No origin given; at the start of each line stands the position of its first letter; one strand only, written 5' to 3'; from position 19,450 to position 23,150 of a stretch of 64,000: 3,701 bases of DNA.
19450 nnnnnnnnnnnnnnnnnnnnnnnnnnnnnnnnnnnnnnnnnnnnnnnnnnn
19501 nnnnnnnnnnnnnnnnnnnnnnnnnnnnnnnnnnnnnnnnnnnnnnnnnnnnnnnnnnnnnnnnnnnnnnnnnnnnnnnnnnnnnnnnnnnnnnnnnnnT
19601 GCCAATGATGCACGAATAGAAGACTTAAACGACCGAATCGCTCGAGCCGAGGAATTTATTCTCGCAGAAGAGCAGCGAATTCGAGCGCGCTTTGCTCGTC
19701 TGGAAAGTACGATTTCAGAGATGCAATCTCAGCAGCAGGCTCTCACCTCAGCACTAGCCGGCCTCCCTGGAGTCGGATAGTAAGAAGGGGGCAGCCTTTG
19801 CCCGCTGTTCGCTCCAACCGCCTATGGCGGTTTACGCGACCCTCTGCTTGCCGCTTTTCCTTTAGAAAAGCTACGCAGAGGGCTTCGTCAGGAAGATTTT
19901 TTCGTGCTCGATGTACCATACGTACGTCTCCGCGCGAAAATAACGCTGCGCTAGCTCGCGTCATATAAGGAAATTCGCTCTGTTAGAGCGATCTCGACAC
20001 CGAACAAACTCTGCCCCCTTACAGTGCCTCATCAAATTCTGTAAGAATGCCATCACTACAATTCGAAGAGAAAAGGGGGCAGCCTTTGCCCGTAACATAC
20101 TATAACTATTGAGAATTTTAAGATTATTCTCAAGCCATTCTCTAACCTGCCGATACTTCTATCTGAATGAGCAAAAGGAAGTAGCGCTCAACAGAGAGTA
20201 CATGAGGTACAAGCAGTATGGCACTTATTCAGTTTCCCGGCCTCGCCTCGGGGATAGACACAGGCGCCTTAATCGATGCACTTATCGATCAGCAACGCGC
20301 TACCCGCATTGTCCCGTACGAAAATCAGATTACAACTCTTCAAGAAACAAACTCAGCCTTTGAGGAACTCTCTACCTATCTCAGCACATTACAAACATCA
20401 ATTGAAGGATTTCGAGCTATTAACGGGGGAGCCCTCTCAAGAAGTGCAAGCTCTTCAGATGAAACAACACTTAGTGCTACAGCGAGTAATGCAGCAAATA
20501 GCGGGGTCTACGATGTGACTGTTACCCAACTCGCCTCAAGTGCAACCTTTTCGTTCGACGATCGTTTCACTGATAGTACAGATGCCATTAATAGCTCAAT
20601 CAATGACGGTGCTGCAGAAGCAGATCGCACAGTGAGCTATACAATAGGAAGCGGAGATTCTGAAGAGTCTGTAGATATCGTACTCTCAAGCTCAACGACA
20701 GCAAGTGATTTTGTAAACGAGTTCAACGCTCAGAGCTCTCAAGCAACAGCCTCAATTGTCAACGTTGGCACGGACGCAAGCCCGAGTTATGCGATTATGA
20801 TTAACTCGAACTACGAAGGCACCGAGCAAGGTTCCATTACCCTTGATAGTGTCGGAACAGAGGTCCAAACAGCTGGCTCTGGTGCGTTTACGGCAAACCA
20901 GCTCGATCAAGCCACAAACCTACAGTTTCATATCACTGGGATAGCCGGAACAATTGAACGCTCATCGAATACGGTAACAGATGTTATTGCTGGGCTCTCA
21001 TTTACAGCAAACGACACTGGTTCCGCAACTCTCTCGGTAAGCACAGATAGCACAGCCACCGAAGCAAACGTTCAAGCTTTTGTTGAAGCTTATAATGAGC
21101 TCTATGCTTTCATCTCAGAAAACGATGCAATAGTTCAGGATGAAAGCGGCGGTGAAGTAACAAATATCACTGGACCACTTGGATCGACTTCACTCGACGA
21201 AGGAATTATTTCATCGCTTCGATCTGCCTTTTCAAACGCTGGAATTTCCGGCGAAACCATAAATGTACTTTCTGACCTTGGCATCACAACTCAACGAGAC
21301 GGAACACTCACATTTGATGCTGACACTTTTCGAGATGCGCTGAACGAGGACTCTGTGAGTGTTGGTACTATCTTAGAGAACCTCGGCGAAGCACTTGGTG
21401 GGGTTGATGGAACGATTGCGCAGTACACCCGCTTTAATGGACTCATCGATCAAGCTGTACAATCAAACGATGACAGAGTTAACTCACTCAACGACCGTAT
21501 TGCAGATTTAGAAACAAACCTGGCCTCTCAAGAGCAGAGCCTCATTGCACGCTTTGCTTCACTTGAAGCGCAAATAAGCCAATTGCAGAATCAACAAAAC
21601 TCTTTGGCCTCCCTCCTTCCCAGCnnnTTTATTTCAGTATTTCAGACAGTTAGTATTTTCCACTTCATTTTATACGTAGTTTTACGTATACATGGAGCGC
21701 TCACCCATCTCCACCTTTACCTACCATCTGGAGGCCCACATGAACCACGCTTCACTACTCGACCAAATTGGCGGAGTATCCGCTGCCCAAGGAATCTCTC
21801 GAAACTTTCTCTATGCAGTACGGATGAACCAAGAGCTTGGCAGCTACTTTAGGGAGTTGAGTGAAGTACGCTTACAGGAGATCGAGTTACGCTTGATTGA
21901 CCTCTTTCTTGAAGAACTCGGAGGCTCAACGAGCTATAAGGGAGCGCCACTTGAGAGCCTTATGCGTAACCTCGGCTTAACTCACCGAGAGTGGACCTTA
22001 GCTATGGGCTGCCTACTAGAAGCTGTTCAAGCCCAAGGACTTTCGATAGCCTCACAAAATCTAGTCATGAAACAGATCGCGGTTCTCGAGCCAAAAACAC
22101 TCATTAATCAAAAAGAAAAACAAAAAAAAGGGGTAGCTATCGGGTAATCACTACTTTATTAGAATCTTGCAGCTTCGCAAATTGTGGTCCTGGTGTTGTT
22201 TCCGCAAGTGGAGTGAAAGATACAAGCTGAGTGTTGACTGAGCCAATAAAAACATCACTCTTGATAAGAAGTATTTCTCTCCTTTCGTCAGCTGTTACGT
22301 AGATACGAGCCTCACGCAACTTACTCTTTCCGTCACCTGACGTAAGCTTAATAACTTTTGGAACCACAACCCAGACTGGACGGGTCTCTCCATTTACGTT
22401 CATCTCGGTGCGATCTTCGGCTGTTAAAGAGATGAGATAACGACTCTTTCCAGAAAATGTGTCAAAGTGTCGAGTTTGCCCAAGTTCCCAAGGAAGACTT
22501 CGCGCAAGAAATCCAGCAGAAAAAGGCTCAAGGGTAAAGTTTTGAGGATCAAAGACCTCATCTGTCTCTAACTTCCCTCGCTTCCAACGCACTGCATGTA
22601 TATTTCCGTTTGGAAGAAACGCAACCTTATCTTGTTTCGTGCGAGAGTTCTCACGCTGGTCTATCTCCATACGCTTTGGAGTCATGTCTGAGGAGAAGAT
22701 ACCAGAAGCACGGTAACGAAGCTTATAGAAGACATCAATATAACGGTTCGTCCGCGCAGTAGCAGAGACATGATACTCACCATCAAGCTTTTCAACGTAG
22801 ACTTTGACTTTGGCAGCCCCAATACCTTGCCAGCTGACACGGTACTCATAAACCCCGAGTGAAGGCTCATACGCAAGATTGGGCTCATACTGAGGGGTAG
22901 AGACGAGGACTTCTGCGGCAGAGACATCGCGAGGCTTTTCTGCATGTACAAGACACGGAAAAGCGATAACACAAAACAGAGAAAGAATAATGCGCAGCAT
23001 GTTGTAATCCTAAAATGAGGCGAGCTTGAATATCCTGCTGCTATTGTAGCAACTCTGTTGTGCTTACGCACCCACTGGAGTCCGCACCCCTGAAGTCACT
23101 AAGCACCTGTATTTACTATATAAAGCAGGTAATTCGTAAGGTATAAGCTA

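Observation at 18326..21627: Two tandem, divergent FliD cap paralogues flanked by a 20-bp direct repeat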

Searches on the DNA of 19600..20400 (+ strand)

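Call 21: search_rna_families(source=window, start=19600, end=20400, threshold=evalue, max_evalue=10)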
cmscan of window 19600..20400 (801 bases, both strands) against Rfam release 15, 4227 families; matches with E-value up to 10: 4.
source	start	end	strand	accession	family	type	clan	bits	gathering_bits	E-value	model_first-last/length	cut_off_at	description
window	19710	19736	-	RF01107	SBRMV1_UPD-PKf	Cis-reg;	-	17.2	39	2.6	1-27/27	no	Pseudoknot of upstream pseudoknot domain (UPD) of the 3'UTR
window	20310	20349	-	RF00273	SNORD59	Gene; snRNA; snoRNA; CD-box;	CL00065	16.7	45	2.7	1-73/73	no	Small nucleolar RNA SNORD59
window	20038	20061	-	RF00151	SNORD58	Gene; snRNA; snoRNA; CD-box;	CL00064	14.7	42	5.9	1-65/65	no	Small nucleolar RNA SNORD58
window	20319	20392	-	RF01296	snoU85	Gene; snRNA; snoRNA; HACA-box;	CL00082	8.5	41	7.4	1-329/329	no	Small nucleolar RNA U85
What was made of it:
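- On Any Rfam RNA family: Call 21 (E up to 10, 19600-20400) gave only chance-level snoRNA and viral hits.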

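Call 52: search_dna_similar(query=window:19781-20100:+, collection=plasmids, mode=distant, max_evalue=0.01, max_rows=10)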
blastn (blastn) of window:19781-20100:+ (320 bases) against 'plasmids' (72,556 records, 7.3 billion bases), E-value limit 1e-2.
No match.

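Call 53: search_dna_similar(query=window:19781-20100:+, collection=phages, mode=distant, max_evalue=0.01, max_rows=10)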
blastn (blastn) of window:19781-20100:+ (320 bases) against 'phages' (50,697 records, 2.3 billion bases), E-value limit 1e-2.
No match.
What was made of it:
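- Tried and rejected: blastn of E against plasmids and phages found no match (calls 52, 53).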

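Call 57: build_rna_model(alignment_id=A2)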
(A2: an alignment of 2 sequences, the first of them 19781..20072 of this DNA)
Model R1 built from alignment A2 (2 sequences, 293 columns); structure: RNAalifold consensus.
model positions 293; base pairs 64; branch points 5; effective number of sequences 1.24; information 0.59 bits per position. Calibrated on 0.2 Mb of random sequence (short: E-values are rough).
structure used (alignment columns):
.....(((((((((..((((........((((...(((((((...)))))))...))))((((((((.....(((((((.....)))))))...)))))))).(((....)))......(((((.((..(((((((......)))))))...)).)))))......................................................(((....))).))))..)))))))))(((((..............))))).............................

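Call 58: search_with_rna_model(model_id=R1, sources=[window, L001, L002, L003, L008, L009, L010, L011, L012, L013, L014, L015, L016, L017, L018, L019, L020, L021, L022, L023], max_evalue=10)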
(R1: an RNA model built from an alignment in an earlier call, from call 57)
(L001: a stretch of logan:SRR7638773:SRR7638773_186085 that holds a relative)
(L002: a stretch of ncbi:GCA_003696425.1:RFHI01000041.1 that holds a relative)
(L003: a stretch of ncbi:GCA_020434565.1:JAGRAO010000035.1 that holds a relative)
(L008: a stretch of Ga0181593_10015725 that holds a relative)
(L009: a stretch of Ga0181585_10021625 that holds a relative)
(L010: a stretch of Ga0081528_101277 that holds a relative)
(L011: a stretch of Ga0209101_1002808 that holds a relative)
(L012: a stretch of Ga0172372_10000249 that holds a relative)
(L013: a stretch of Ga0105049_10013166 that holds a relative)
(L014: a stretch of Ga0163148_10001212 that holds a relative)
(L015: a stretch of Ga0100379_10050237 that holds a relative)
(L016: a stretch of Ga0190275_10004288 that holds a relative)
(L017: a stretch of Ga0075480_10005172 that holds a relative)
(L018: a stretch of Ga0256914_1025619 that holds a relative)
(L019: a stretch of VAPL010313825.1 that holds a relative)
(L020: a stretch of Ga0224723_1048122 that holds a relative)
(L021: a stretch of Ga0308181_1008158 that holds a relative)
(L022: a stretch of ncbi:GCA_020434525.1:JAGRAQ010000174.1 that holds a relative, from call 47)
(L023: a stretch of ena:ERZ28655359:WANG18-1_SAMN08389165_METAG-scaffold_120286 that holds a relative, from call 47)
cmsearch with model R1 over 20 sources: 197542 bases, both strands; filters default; matches with E-value up to 10: 6.
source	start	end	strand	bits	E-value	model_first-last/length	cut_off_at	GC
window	19781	20072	+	352.6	9.8e-105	1-293/293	no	0.51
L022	4275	4468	-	202.7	1.7e-59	48-282/293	5'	0.48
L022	4075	4273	-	53.6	1.6e-14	15-231/293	no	0.45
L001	4152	4194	+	33.8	1.5e-08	1-43/293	3'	0.58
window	19740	20024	-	25.7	4.2e-06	1-293/293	no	0.55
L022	4312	4468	+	20.7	0.00014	1-114/293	3'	0.49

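Call 95: search_with_rna_model(model_id=R1, sources=[L024, L025, L026], max_evalue=10)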
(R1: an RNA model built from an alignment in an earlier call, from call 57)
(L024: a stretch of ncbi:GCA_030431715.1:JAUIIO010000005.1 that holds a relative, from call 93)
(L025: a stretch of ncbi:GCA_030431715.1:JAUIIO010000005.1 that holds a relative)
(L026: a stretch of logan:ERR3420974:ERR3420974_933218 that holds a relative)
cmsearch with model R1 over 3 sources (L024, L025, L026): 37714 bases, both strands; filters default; matches with E-value up to 10: 0.
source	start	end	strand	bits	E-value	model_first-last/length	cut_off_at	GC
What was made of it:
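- A covariance model of E hits nothing in the other 21 loci (calls 58, 95). It is absent from all deeper relatives that keep the same gene pair (calls 58, 95).
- Tried and rejected: A covariance model built from the two E copies found no further copy in the window or in 22 related loci (calls 58, 95).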

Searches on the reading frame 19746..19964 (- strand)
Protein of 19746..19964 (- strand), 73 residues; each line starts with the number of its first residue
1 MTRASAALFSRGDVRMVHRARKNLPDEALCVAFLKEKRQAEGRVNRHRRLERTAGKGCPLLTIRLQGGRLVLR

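Call 4: search_protein_families(library=pfam, proteins=[window:19746-19964:-], max_evalue=0.01)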
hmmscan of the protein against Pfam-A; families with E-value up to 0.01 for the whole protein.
window:19746-19964:- (73 aa): 0 families

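Call 70: find_homologous_proteins(query=window:19746-19964:-, max_evalue=0.001)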
Query window:19746-19964:- (73 aa): 1 proteins with E <= 0.001 among 1 candidates.
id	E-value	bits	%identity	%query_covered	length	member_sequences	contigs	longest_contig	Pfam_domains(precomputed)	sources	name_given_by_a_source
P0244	1.4e-39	150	100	100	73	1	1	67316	-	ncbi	-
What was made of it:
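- Tried and rejected: The 73-aa minus-strand ORF matched only itself (call 70).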

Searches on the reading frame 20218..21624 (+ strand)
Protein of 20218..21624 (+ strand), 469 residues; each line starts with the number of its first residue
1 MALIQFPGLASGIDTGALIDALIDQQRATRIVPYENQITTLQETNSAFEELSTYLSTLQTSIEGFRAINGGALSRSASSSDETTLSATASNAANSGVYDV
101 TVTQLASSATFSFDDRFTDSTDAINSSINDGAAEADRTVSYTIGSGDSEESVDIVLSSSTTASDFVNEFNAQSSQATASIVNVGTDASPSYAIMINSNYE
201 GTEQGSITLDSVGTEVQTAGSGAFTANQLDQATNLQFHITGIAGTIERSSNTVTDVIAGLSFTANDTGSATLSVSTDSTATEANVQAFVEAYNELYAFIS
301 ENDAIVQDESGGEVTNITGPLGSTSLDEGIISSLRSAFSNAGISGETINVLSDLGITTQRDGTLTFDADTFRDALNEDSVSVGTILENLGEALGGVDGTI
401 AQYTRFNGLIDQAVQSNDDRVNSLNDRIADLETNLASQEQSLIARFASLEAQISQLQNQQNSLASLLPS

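Call 4: search_protein_families(library=pfam, proteins=[window:20218-21624:+], max_evalue=0.01)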
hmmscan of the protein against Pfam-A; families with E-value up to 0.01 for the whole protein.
window:20218-21624:+ (469 aa): 4 families
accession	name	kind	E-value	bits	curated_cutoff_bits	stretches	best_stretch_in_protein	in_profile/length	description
PF07195.17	FliD_C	-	2.4e-38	132.3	25.4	1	232-458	1-236/236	Flagellar hook-associated protein 2 C-terminus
PF02465.23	FliD_N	-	1.8e-20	73.8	24.8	1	11-108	1-96/97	Flagellar hook-associated protein 2 N-terminus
PF05531.17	NPV_P10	-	0.00065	20.6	29.8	0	409-467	8-65/75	Nucleopolyhedrovirus P10 protein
PF10473.14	CENP-F_leu_zip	-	0.0019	18.7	34.5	0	382-463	57-138/140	Leucine-rich repeats of kinetochore protein Cenp-F/LEK1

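Call 32: list_cluster_members(proteins=[P0001, window:20218-21624:+, window:15347-16294:+, window:16588-17964:-])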
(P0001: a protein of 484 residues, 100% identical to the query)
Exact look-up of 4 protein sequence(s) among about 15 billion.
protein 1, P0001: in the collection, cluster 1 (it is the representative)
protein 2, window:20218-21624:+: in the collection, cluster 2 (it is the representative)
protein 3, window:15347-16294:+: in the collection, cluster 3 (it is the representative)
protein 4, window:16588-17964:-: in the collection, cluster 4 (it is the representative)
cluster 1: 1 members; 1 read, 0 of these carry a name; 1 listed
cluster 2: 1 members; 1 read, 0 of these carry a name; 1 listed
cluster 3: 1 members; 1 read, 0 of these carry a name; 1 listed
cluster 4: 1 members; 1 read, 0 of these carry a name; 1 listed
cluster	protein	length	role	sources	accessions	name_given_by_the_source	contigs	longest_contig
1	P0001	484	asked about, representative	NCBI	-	-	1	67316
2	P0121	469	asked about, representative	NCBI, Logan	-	-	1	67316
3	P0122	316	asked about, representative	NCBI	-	-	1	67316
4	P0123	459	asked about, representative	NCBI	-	-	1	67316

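Call 34: find_encoding_contigs(protein=window:20218-21624:+, flank=10000, max_places=6)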
Protein window:20218-21624:+ (469 aa): 1 contig read that carries it; 1 place shown.
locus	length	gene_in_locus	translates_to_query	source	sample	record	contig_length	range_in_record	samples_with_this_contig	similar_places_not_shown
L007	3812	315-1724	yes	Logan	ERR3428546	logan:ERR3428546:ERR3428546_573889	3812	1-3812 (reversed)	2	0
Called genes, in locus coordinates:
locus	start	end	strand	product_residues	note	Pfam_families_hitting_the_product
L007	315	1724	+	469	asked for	PF02465:FliD_N, PF07195:FliD_C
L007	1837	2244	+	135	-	PF01152:Bac_globin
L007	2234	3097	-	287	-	PF11306:DUF3108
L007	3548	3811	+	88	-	?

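Call 38: search_solved_structures(query=window:20218-21624:+, max_evalue=0.001)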
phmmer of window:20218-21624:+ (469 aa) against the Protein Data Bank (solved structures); distinct sequences matched with E-value up to 0.001: 11.
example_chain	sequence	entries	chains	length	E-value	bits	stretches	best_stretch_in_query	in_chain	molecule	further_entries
9m6i_A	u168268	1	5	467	9.8e-20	74.6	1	11-462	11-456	Flagellar hook-associated protein 2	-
9u4r_AC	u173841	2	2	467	1e-19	74.5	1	8-462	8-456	Flagellar hook-associated protein 2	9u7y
9gnz_R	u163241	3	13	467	1.2e-19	74.3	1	11-462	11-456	Flagellar hook-associated protein 2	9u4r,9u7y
9m67_A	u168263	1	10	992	1.2e-18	71.1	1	13-462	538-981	Flagellin,Flagellar hook-associated protein 2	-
9m6h_A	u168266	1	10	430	1.3e-18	70.9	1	38-453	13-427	Flagellar hook-associated protein 2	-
9m68_A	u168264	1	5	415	1.6e-17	67.3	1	38-425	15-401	Flagellar hook-associated protein 2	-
5h5v_A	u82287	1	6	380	3.4e-15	59.6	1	46-400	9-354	Flagellar hook-associated protein 2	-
5fhy_A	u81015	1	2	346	5.9e-13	52.3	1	80-384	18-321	B-type flagellar hook-associated protein 2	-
9gsx_W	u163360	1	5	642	5.3e-11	45.8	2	220-391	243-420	Flagellar hook-associated protein 2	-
6sih_A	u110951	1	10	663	1.7e-10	44.2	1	228-390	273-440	Flagellar hook-associated protein 2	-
5h5t_A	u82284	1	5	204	3.1e-05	26.9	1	77-275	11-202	Flagellar hook-associated protein 2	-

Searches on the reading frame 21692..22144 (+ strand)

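Call 4: search_protein_families(library=pfam, proteins=[window:21692-22144:+], max_evalue=0.01)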
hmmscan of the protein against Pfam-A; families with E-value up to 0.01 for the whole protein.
window:21692-22144:+ (151 aa): 1 family
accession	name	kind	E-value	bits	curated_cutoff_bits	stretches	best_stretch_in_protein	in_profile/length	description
PF01152.27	Bac_globin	-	9.8e-08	32.7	21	1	22-133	2-116/121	Bacterial-like globin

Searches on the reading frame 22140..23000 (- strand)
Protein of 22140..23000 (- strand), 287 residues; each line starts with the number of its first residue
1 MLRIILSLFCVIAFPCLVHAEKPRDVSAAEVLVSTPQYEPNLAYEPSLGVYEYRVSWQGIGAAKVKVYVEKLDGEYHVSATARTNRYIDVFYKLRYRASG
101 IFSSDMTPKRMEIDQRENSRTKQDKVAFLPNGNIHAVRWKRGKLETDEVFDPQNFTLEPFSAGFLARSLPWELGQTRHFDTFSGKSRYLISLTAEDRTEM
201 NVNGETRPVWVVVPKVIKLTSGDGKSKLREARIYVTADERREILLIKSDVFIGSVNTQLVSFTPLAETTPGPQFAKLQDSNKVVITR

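Call 46: find_homologous_proteins(query=window:22140-23000:-, max_evalue=1e-20)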
Query window:22140-23000:- (287 aa): 248 proteins with E <= 1e-20 among 829 candidates; the best 120 are listed.
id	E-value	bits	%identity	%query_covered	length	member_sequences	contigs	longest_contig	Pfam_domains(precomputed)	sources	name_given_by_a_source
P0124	1.8e-188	642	100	100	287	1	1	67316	PF11306.16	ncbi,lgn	-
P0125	6.0e-155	532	83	95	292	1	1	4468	PF11306.16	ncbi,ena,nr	ncbi:MAG: DUF3108 domain-containing protein [Bdellovibrionales bacterium]|nr:DUF3108 domain-containi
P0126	9.8e-93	328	58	92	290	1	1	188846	PF11306.16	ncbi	-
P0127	4.6e-89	316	54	98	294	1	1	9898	PF11306.16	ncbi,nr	ncbi:DUF3108 domain-containing protein [Oligoflexia bacterium]|nr:DUF3108 domain-containing protein 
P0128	5.5e-88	313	53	97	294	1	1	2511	PF11306.16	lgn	-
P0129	9.6e-88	312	54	99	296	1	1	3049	PF11306.16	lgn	-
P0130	3.7e-87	310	54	97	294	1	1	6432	PF11306.16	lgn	-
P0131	2.4e-81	291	51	98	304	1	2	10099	PF11306.16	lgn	-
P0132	4.6e-81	290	50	95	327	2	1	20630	PF11306.16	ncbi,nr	ncbi:MAG: DUF3108 domain-containing protein [Bdellovibrionales bacterium]|nr:DUF3108 domain-containi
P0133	1.0e-80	289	50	97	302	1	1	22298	PF11306.16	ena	-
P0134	3.5e-80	287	51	94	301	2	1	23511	PF11306.16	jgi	-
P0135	3.9e-80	287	52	91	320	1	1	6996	PF11306.16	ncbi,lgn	-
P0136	4.5e-80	287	52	95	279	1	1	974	PF11306.16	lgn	-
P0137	6.3e-80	286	54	92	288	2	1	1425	PF11306.16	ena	-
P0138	2.9e-79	284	54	94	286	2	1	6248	PF11306.16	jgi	-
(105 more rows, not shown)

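Call 47: find_encoding_contigs(protein=P0125, flank=10000, max_places=4)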
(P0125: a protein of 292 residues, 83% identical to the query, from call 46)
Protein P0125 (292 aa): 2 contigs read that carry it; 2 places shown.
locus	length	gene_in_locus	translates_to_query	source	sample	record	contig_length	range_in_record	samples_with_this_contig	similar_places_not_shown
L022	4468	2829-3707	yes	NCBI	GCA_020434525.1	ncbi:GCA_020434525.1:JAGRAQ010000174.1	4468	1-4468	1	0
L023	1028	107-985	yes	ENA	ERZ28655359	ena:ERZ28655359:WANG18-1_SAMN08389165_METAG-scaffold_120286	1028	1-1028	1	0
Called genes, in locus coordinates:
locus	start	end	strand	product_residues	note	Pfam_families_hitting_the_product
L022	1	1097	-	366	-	PF13229:Beta_helix (weak)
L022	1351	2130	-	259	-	PF01553:Acyltransferase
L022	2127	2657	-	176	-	-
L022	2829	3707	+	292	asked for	PF11306:DUF3108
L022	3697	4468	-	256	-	PF01152:Bac_globin (weak)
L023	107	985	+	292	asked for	PF11306:DUF3108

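Call 66: search_protein_families(library=pfam, proteins=[window:22140-23000:-], max_evalue=0.001)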
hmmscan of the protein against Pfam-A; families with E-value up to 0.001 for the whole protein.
window:22140-23000:- (287 aa): 1 family
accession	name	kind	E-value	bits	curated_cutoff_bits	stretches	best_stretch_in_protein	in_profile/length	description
PF11306.15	DUF3108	-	4e-25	89.3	26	1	52-259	1-208/209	Protein of unknown function (DUF3108)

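Call 93: find_encoding_contigs(protein=P0126, flank=8000, max_places=2)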
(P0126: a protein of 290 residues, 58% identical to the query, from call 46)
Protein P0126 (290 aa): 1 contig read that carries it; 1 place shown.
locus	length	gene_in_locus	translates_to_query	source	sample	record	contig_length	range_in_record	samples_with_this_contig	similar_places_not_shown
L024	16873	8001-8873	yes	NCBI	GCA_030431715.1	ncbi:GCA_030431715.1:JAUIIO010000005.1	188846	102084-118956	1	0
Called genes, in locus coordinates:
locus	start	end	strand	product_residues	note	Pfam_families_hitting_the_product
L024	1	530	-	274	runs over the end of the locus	PF06778:Chlor_dismutase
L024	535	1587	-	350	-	PF01208:URO-D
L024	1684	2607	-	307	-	PF00490:ALAD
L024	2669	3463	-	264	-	PF02602:HEM4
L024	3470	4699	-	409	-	PF00155:Aminotran_1_2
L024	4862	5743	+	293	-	-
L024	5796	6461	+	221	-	PF01135:PCMT, PF00398:RrnaAD (faint), PF13649:Methyltransf_25 (faint)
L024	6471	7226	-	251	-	PF01553:Acyltransferase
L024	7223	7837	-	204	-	-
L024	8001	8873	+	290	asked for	PF11306:DUF3108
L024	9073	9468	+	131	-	-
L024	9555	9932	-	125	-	PF02195:ParB_N (weak)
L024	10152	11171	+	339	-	PF01656:CbiA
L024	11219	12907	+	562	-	PF01656:CbiA, PF00702:Hydrolase, PF13419:HAD_2, PF13242:Hydrolase_like (faint)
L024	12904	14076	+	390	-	-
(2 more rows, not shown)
